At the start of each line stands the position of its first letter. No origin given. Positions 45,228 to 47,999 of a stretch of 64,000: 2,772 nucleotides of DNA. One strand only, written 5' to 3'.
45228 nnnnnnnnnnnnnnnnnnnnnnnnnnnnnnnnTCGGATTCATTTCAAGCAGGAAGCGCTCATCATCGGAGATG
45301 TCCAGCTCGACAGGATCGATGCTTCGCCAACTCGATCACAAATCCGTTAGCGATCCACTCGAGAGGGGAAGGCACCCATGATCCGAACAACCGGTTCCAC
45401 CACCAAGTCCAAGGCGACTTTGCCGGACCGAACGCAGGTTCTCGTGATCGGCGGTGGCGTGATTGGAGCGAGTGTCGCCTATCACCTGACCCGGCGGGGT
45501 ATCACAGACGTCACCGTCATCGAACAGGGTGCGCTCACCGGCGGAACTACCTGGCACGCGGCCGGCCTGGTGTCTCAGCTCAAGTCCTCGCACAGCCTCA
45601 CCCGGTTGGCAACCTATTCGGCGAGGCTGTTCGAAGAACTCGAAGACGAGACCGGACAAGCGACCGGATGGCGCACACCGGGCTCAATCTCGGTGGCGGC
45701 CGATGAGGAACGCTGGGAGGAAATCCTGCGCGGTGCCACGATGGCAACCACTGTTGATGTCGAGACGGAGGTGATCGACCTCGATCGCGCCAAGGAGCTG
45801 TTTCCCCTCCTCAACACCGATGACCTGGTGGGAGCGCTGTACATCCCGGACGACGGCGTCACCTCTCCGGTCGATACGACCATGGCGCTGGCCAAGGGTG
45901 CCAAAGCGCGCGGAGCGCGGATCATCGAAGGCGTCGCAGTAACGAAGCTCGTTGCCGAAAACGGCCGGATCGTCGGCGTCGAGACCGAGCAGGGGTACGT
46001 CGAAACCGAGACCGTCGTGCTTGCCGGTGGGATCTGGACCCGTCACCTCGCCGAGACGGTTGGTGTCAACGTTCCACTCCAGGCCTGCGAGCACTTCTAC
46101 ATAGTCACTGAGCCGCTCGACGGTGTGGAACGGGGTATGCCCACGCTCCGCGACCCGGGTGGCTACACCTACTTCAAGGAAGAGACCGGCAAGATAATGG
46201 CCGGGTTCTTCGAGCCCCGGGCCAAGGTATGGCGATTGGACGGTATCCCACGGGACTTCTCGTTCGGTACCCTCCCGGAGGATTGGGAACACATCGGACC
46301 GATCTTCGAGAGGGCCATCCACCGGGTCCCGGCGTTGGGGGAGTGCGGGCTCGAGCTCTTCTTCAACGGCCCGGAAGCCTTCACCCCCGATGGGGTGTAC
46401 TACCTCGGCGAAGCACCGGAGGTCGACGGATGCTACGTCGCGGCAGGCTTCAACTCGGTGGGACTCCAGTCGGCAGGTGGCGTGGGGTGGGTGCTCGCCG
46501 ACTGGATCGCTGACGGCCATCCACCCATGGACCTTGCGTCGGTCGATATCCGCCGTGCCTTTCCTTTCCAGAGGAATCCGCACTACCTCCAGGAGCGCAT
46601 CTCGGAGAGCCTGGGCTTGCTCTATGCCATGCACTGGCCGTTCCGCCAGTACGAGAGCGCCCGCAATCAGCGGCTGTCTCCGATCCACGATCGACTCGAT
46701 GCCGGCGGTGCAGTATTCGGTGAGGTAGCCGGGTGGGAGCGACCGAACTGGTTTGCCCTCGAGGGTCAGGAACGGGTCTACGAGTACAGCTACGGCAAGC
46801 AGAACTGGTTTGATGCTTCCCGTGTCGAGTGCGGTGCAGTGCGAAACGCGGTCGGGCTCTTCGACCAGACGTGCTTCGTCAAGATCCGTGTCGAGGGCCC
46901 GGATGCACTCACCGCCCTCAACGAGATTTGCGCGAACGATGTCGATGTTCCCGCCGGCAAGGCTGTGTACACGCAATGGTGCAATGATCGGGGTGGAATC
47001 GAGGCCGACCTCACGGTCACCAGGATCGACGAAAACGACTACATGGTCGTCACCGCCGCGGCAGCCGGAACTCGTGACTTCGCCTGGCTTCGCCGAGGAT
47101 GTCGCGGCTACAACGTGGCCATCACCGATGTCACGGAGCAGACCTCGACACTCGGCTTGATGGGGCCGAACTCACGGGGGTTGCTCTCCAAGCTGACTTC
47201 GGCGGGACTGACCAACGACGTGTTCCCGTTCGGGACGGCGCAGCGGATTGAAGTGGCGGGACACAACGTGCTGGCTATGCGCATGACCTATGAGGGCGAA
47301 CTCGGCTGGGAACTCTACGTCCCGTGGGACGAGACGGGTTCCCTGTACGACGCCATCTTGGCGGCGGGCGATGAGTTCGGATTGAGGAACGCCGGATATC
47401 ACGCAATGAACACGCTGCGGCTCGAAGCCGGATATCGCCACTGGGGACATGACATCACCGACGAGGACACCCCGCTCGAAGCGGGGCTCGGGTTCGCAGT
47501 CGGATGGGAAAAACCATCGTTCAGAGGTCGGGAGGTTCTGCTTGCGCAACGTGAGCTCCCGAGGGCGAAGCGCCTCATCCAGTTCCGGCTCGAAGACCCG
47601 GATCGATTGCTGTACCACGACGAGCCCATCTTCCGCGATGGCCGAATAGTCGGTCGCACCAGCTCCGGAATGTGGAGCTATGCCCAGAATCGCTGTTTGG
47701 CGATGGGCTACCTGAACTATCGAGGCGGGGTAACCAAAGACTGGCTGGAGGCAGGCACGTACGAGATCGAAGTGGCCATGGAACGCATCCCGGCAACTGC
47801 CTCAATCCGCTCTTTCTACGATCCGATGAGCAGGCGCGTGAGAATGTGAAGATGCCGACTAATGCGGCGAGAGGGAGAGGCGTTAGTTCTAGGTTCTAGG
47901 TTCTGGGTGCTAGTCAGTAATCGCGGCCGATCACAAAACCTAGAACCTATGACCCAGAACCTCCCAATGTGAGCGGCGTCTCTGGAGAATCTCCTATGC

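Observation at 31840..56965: Internally duplicated amine/methylamine catabolic island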

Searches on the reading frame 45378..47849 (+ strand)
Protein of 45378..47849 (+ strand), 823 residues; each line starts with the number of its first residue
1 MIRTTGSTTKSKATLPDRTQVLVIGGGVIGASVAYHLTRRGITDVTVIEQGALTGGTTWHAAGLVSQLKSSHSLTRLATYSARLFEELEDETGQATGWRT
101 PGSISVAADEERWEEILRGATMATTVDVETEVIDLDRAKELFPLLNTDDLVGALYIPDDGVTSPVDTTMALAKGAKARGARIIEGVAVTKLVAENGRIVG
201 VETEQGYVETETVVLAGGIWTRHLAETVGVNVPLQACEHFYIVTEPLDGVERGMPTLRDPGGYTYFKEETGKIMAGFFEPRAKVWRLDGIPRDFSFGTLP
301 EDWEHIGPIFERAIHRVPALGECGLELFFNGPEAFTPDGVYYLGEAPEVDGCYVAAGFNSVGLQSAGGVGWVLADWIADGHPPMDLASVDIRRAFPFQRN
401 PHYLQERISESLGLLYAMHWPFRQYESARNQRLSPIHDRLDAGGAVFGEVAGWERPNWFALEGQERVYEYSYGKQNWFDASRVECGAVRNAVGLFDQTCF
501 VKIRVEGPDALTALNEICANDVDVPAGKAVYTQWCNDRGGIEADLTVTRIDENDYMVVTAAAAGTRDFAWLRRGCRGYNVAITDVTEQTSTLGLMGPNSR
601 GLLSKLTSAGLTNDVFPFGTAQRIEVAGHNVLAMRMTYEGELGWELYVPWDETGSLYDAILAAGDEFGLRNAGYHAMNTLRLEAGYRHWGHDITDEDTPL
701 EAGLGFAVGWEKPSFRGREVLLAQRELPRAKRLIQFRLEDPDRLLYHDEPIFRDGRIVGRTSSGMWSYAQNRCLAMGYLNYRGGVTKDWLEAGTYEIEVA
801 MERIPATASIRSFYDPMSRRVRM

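Call 5: search_protein_families(library=pfam, proteins=[window:45378-47849:+])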
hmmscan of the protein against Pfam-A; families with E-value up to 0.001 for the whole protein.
window:45378-47849:+ (823 aa): 8 families
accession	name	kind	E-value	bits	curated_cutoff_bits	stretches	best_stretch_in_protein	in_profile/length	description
PF01571.26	GCV_T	-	2.3e-83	279.8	25.6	1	437-707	2-255/255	Aminomethyltransferase folate-binding domain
PF01266.30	DAO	-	1e-72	246.1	27.9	1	21-376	2-353/353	FAD dependent oxidoreductase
PF16350.10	FAO_M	-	1.1e-17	64.3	27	1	379-434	1-56/56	FAD dependent oxidoreductase central domain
PF08669.17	GCV_T_C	-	2.9e-17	62.8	25.9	1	731-815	1-80/80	Glycine cleavage T-protein C-terminal barrel domain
PF00890.30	FAD_binding_2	-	6.7e-07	29.3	20.4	1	21-72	2-52/414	FAD binding domain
PF13450.12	NAD_binding_8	-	8.1e-06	26.5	21.9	1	23-61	1-40/68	NAD(P)-binding Rossmann-like domain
PF13738.12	Pyr_redox_3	-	0.00013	21.8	30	0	22-54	1-33/305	Pyridine nucleotide-disulphide oxidoreductase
PF07992.20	Pyr_redox_2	-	0.00019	21.4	26.1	0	11-50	136-173/291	Pyridine nucleotide-disulphide oxidoreductase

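Call 7: search_protein_families(library=ncbifam, proteins=[window:45378-47849:+], max_evalue=1e-10)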
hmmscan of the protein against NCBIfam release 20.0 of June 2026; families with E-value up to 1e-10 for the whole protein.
window:45378-47849:+ (823 aa): 20 families
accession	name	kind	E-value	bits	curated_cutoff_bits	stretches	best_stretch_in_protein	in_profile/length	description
NF001567.0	PRK00389.1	subfamily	2.4e-61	207.7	300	1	478-816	31-355/359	glycine cleavage system aminomethyltransferase GcvT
TIGR01372.1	soxA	subfamily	8.1e-53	179.5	1164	1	429-745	605-917/996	sarcosine oxidase subunit alpha family protein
TIGR00528.1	gcvT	equivalog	6e-50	170.2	235.85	1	481-780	32-331/362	glycine cleavage system aminomethyltransferase GcvT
NF053776.1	TmaoDeMthMsil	equivalog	1.3e-48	166.2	1100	1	484-822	421-762/763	trimethylamine N-oxide demethylase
TIGR02352.1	thiamin_ThiO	equivalog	2.2e-40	138.8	250.8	1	21-234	1-220/351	glycine oxidase ThiO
NF010093.0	PRK13579.1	equivalog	2.5e-39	135.1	459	1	488-786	48-341/371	glycine cleavage system aminomethyltransferase GcvT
NF001933.0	PRK00711.1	subfamily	1.3e-30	106.8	383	1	71-394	105-416/429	D-amino acid dehydrogenase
TIGR01373.1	soxB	subfamily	1.3e-27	96.7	529.45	1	19-391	31-396/407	sarcosine oxidase subunit beta family protein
NF008425.0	PRK11259.1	equivalog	1.4e-25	90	257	1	18-230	4-214/377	N-methyl-L-tryptophan oxidase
NF009133.0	PRK12486.1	equivalog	4.8e-22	78.4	410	1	478-780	41-340/369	dimethylsulfoniopropionate demethylase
TIGR01377.1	soxA_mon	subfamily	9.4e-18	64.1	479.65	1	21-393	3-374/381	amino oxidase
NF047633.1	SyrngDmethDesA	equivalog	1.5e-17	63.2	800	1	477-686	32-249/453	syringate O-demethylase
NF047885.1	VanMgalDeMLigM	equivalog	4.5e-17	62.1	580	1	477-686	31-250/461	vanillate/3-O-methylgallate O-demethylase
TIGR03364.1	HpnW_proposed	hypoth_equivalog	5.8e-17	61.8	285.1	1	20-238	2-214/365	TIGR03364 family FAD-dependent oxidoreductase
NF002480.1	PRK01747.1-1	equivalog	9.7e-17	60.6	540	1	13-229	243-460/645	bifunctional tRNA (5-methylaminomethyl-2-thiouridine)(34)-methyltransferase MnmC2/FAD-dependent 5-carboxymethylaminomethyl-2-thiouridine(34)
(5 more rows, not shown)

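Call 30: search_dna_similar(query=window:45378-47849:+, collection=plasmids, mode=protein, max_rows=12, max_evalue=1e-50)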
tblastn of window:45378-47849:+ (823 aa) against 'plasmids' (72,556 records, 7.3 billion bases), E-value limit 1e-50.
Records with a match: 520; places in all: 625; records where one place covers at least 80% of the query: 509.
Best place of each record, by identity: <60% 520.
By first word of the organism name: Sinorhizobium 137; Rhizobium 132; Phaeobacter 60; Paracoccus 20; Shinella 19; Leisingera 19; Sphingobium 10; Ensifer 10; Arthrobacter 10; Haloarcula 10; and 49 more.
By predicted mobility (MOB-suite, as given by PLSDB): non-mobilizable 306; conjugative 111; mobilizable 103.
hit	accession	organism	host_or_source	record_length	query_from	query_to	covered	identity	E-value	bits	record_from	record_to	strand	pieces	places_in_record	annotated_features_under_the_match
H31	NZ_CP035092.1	Paracoccus denitrificans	Homo sapiens,cell culture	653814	15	822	98%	53.6%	0e+0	820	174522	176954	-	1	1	FAD-dependent oxidoreductase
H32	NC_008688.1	Paracoccus denitrificans PD1222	-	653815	15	822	98%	53.6%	0e+0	820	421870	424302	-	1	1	FAD-dependent oxidoreductase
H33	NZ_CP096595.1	Paracoccus denitrificans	mixed culture,activated sludge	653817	15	822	98%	53.6%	0e+0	820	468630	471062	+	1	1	FAD-dependent oxidoreductase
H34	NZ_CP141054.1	Paracoccus denitrificans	-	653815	15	822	98%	53.6%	0e+0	820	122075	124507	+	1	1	FAD-dependent oxidoreductase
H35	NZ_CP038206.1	Paracoccus pantotrophus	single cell,soil associated with ...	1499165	14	821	98%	53.0%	0e+0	806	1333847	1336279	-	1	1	none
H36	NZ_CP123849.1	Agrobacterium tumefaciens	Rose,cell culture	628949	13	823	99%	52.3%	0e+0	819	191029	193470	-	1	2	FAD-dependent oxidoreductase (x2)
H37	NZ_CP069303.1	Shinella sp. PSBB067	monoisolate,Minnesota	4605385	7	822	99%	52.0%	0e+0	806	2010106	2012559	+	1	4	none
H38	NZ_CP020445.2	Paracoccus yeei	Homo sapiens,Urine suprapubic aspirate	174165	7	822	99%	52.0%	0e+0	799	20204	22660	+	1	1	FAD-dependent oxidoreductase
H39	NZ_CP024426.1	Paracoccus yeei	Homo sapiens,single cell,skin swab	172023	7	822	99%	52.0%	0e+0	798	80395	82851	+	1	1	FAD-dependent oxidoreductase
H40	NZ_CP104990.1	Rhizobium sp. CC-CFT758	cell culture,agricultural soil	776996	7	823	99%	51.9%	0e+0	807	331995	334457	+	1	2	FAD-dependent oxidoreductase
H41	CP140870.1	Rhizobium ruizarguesonis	Trifolium pratense,whole organism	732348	14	823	98%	52.1%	0e+0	810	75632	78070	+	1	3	FAD-dependent oxidoreductase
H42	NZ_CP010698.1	Phaeobacter inhibens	cell culture,cleaning system aquaculture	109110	5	823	100%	51.5%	0e+0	836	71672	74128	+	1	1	FAD-dependent oxidoreductase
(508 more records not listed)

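Call 32: get_annotated_region(hit=H32, flank=10000)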
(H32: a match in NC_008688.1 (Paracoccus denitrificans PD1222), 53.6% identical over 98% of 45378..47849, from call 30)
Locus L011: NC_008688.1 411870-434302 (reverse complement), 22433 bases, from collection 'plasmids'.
description: Paracoccus denitrificans PD1222 plasmid 1, complete sequence
organism: Paracoccus denitrificans PD1222 (NCBI taxid 318586)
taxonomy: Bacteria; Pseudomonadota; Alphaproteobacteria; Rhodobacterales; Paracoccaceae; Paracoccus; Paracoccus denitrificans; Paracoccus denitrificans PD1222
host: -; source: -; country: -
typing (MOB-suite, as given by PLSDB): non-mobilizable; replicon rep_cluster_560,rep_cluster_969
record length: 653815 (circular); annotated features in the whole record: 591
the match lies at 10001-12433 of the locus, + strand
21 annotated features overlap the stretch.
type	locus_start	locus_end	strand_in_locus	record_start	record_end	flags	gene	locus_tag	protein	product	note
CDS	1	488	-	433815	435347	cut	-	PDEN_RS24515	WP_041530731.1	altronate dehydratase family protein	-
CDS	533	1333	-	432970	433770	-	-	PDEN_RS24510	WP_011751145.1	transporter substrate-binding domain-containing protein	-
CDS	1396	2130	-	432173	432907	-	-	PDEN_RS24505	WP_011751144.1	amino acid ABC transporter ATP-binding protein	-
CDS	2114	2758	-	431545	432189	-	-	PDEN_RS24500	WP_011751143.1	amino acid ABC transporter permease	GO:0006865 - amino acid transport [Evidence IEA]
CDS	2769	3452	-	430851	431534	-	-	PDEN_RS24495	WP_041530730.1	amino acid ABC transporter permease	GO:0006865 - amino acid transport [Evidence IEA]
CDS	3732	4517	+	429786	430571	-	-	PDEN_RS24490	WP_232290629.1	IclR family transcriptional regulator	GO:0006355 - regulation of DNA-templated transcription [Evidence IEA]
CDS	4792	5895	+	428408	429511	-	-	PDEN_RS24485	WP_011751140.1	hypothetical protein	-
CDS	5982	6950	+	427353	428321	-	-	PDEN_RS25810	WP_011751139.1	alpha/beta hydrolase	-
CDS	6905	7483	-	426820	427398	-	-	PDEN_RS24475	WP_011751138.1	VTT domain-containing protein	-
CDS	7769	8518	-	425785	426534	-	map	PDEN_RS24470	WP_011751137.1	type I methionyl aminopeptidase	GO:0036211 - protein modification process [Evidence IEA]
CDS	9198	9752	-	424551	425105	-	-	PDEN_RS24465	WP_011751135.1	XRE family transcriptional regulator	GO:0006355 - regulation of DNA-templated transcription [Evidence IEA]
CDS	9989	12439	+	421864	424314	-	-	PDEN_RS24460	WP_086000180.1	FAD-dependent oxidoreductase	-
CDS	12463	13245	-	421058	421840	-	-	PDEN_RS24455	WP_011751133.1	DeoR/GlpR family DNA-binding transcription regulator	-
CDS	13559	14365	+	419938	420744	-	-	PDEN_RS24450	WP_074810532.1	inositol monophosphatase family protein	-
CDS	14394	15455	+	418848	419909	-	-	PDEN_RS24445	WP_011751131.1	ABC transporter ATP-binding protein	-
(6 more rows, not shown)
